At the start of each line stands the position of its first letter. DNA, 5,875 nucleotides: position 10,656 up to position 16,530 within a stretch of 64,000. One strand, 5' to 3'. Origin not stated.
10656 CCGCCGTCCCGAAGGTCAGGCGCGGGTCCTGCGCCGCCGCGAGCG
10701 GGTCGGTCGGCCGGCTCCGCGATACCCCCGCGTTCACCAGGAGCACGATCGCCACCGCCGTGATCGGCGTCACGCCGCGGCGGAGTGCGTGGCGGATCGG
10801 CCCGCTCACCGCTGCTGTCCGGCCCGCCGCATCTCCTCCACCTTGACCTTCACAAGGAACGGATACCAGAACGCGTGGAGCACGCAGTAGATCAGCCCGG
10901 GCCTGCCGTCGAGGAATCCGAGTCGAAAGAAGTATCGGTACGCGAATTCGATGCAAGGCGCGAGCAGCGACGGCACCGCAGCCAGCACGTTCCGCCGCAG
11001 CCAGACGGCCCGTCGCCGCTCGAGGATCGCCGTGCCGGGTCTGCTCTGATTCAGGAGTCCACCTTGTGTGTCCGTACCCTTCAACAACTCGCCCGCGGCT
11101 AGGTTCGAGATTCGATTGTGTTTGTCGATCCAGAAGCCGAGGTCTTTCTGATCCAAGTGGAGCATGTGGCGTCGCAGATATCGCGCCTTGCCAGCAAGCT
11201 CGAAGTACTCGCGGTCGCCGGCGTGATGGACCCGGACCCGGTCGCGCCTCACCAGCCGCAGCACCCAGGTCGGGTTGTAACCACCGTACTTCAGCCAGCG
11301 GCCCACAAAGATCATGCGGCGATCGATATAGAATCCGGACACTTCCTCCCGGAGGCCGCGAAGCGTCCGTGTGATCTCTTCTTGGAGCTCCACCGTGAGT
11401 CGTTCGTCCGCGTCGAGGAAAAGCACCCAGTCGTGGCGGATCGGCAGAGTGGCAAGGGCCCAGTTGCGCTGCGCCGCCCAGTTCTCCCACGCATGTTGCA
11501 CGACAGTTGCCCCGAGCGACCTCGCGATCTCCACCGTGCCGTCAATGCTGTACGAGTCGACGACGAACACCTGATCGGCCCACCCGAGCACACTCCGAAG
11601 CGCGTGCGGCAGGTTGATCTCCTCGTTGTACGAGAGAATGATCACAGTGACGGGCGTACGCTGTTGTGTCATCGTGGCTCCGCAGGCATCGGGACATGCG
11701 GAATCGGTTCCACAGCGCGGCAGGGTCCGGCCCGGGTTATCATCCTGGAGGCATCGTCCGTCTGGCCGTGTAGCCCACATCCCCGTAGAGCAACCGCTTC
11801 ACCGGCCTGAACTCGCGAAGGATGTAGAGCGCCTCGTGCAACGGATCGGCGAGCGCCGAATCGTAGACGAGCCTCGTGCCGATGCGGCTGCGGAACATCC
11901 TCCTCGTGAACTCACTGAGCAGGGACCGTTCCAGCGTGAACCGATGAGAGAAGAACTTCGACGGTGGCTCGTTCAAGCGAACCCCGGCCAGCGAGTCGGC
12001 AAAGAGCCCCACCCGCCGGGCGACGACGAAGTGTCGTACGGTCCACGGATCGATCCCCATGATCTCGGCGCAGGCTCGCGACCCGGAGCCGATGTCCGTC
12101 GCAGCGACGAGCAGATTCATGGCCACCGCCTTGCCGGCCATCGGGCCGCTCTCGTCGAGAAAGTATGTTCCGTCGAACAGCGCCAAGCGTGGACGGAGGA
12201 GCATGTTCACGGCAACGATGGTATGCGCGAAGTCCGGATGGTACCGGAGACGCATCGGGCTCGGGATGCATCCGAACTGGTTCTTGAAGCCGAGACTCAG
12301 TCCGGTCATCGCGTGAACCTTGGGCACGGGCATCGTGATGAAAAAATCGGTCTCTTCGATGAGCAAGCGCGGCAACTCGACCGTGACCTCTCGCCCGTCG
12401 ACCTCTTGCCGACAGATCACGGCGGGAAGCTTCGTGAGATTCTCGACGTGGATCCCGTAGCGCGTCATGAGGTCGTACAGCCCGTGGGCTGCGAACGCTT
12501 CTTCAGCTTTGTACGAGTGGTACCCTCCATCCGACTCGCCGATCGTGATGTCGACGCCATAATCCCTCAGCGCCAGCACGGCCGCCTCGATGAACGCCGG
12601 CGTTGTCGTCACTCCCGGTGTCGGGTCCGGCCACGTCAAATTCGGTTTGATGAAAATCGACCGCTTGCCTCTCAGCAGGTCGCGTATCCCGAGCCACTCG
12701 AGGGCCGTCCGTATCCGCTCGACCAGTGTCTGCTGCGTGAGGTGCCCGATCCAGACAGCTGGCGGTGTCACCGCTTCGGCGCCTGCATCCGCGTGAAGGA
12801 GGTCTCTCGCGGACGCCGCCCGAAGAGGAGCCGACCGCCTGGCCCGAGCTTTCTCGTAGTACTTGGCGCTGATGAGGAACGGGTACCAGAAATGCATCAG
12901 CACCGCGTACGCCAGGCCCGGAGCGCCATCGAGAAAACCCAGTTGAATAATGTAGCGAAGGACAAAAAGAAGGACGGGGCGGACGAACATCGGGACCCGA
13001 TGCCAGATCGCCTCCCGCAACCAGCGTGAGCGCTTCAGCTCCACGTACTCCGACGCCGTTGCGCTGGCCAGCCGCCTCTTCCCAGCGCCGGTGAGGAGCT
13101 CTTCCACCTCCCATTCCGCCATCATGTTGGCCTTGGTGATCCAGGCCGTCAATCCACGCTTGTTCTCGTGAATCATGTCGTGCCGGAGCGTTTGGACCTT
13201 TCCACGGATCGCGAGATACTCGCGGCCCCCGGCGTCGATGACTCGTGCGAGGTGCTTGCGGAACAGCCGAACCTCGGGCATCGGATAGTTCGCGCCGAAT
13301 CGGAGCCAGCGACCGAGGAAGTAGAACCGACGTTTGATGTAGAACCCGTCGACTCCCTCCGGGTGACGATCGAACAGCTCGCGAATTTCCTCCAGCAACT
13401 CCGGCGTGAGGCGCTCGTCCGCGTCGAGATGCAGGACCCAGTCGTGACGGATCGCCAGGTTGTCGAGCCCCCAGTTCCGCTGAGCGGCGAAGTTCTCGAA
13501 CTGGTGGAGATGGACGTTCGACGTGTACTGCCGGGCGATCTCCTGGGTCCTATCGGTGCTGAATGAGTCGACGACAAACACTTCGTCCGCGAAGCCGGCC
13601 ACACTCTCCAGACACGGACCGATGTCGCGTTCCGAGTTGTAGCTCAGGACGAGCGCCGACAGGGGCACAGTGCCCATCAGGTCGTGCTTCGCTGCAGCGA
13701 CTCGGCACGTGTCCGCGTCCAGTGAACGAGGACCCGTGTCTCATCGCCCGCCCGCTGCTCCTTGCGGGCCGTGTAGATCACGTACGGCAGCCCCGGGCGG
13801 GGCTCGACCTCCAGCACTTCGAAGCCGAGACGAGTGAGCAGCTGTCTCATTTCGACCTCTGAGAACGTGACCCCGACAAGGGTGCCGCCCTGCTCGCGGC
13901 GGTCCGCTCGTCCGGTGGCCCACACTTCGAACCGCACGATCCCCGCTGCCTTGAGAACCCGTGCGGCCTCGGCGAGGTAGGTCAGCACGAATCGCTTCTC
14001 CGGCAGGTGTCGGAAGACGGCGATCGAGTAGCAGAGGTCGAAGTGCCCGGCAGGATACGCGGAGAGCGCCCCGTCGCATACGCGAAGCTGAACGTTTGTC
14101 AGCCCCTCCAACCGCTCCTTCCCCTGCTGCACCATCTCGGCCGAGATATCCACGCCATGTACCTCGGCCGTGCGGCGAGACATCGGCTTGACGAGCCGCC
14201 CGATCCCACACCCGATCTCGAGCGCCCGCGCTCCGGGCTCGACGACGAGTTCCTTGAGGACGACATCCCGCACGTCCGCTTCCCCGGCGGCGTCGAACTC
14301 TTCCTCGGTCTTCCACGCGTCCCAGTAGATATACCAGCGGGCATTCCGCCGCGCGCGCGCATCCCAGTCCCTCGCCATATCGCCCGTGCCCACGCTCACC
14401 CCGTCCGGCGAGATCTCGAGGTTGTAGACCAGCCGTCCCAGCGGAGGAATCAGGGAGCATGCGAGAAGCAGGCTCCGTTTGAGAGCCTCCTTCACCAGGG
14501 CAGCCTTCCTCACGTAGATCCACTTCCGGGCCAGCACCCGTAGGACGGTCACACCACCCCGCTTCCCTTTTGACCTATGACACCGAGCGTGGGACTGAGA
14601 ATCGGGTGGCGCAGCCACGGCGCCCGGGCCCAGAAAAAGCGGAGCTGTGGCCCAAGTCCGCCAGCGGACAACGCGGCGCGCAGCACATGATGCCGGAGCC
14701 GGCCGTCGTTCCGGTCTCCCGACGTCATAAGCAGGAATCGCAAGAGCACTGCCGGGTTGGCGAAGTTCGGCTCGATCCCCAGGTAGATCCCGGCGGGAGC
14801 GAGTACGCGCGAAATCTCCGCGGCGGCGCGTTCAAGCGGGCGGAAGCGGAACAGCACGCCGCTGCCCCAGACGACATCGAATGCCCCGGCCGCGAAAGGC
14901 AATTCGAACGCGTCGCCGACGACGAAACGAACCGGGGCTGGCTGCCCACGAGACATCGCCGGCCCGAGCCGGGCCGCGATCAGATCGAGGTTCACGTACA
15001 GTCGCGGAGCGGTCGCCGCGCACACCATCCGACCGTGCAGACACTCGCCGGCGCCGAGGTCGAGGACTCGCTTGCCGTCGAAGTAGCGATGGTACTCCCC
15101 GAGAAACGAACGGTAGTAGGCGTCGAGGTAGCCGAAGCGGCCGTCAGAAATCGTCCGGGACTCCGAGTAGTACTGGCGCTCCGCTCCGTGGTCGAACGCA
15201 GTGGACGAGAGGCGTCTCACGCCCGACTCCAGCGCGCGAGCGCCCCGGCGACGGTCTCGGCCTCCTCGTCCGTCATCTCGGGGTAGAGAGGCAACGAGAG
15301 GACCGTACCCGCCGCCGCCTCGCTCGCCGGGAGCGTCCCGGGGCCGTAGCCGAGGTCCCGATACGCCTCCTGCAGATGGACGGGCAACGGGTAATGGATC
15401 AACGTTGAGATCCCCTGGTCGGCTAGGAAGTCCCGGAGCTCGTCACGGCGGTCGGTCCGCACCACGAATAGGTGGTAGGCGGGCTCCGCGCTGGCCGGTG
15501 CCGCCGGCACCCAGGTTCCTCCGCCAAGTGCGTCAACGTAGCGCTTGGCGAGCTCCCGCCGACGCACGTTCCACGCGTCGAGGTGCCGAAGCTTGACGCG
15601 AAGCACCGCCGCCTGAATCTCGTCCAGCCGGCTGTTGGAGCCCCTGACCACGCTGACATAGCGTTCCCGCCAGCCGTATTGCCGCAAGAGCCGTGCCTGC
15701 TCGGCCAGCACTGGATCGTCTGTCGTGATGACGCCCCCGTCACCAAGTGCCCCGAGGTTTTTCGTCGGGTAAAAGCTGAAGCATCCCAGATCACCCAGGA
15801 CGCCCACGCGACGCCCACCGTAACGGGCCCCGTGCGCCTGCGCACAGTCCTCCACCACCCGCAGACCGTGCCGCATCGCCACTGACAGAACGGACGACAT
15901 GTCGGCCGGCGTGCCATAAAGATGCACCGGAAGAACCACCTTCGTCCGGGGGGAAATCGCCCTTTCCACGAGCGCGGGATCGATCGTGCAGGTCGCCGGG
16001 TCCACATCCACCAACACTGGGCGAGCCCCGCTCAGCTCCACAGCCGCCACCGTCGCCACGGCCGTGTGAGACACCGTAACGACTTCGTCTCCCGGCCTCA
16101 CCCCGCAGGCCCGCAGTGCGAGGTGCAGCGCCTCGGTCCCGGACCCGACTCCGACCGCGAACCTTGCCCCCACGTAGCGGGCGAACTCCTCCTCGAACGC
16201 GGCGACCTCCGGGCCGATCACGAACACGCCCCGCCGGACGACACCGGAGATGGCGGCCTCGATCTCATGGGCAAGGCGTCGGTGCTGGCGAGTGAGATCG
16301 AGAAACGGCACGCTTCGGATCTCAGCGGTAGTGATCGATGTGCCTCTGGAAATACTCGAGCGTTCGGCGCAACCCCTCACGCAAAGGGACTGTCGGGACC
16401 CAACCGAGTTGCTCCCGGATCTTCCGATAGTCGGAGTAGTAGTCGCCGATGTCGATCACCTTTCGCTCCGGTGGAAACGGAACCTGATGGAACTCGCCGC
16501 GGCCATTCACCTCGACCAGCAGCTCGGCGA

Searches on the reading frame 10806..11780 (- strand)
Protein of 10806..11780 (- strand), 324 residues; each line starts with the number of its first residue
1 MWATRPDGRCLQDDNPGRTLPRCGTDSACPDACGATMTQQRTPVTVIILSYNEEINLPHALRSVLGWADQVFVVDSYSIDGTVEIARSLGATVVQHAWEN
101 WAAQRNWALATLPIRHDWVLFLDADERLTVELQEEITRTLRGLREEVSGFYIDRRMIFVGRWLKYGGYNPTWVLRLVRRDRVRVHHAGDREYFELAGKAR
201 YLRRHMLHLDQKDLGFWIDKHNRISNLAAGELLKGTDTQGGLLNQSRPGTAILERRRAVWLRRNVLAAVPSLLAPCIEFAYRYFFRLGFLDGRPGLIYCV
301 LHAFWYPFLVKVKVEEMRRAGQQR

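Call 30: search_protein_families(library=pfam, proteins=[window:10806-11780:-], max_evalue=0.00001)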
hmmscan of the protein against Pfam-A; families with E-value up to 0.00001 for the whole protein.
window:10806-11780:- (324 aa): 2 families
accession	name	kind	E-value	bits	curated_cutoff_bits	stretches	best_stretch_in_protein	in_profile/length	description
PF00535.33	Glycos_transf_2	-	8.8e-15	55.5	23.3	1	45-169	1-130/168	Glycosyl transferase family 2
PF13704.12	Glyco_tranf_2_4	-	5e-08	33.8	27.5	1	52-134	2-90/98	Glycosyl transferase family 2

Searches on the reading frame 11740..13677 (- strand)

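Call 30: search_protein_families(library=pfam, proteins=[window:11740-13677:-], max_evalue=0.00001)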
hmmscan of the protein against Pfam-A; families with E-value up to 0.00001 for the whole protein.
window:11740-13677:- (645 aa): 2 families
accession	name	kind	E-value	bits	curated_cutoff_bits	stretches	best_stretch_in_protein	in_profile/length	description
PF04015.17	DUF362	-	7.7e-36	124.5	24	1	341-536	1-198/200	Domain of unknown function (DUF362)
PF00535.33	Glycos_transf_2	-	1.5e-17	64.4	23.3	1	7-116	1-118/168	Glycosyl transferase family 2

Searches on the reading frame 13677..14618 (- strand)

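Call 30: search_protein_families(library=pfam, proteins=[window:13677-14618:-], max_evalue=0.00001)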
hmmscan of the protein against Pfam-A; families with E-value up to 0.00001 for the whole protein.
window:13677-14618:- (313 aa): 9 families
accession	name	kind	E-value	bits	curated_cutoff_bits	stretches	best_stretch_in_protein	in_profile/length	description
PF13649.12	Methyltransf_25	-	2.1e-18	67.2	27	1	133-226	2-97/97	Methyltransferase domain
PF08241.18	Methyltransf_11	-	3.1e-18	66.6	21.2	1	133-228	1-93/95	Methyltransferase domain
PF08242.18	Methyltransf_12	-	6.4e-14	52.9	30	1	133-226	1-96/98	Methyltransferase domain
PF13847.12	Methyltransf_31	-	1.5e-13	51.1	27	1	128-229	3-108/145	Methyltransferase domain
PF13489.12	Methyltransf_23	-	3.4e-13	50.1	27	1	126-270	20-163/164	Methyltransferase domain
PF02353.26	CMAS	-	1.1e-11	45.1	27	1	106-233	41-167/273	Mycolic acid cyclopropane synthetase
PF05891.18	Methyltransf_PK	-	7e-07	29.4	27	1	130-285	57-213/218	AdoMet dependent proline di-methyltransferase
PF01209.24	Ubie_methyltran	-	1.2e-06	28.5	20.1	1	117-228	36-149/233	ubiE/COQ5 methyltransferase family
PF01135.25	PCMT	-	3e-06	27.6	20.3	1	121-208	66-158/210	Protein-L-isoaspartate(D-aspartate) O-methyltransferase (PCMT)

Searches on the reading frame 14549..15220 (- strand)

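Call 30: search_protein_families(library=pfam, proteins=[window:14549-15220:-], max_evalue=0.00001)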
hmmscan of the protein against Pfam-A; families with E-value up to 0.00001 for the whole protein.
window:14549-15220:- (223 aa): 3 families
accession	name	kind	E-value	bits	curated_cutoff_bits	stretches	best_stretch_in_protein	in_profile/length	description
PF08241.18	Methyltransf_11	-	6.9e-13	49.5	21.2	1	53-146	1-93/95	Methyltransferase domain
PF13649.12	Methyltransf_25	-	5.9e-11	43.4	27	1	52-144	1-97/97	Methyltransferase domain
PF13847.12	Methyltransf_31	-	2.3e-06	27.8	27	1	48-152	3-113/145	Methyltransferase domain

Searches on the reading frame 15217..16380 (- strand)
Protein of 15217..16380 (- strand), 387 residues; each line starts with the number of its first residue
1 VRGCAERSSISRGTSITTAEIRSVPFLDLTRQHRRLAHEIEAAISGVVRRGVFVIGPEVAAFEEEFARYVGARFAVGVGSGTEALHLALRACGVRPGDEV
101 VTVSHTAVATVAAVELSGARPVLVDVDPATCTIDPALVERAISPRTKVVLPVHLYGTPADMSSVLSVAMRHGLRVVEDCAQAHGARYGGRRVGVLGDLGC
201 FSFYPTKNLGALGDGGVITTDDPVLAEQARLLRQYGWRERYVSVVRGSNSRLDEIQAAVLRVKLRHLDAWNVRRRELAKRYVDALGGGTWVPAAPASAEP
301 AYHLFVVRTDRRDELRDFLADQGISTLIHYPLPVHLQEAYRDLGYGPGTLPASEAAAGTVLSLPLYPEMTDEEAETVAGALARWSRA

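Call 31: search_protein_families(library=pfam, proteins=[window:15217-16380:-], max_evalue=0.00001)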
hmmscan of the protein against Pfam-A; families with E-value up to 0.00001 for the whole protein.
window:15217-16380:- (387 aa): 3 families
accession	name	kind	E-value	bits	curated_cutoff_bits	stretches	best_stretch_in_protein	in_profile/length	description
PF01041.23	DegT_DnrJ_EryC1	-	1.7e-119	399.7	19.8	1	37-381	4-359/360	DegT/DnrJ/EryC1/StrS aminotransferase family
PF01212.27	Beta_elim_lyase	-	1.6e-06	28.1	27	1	57-183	32-173/288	Beta-eliminating lyase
PF00155.27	Aminotran_1_2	-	9e-06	25.5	19.7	0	59-186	44-193/361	Aminotransferase class I and II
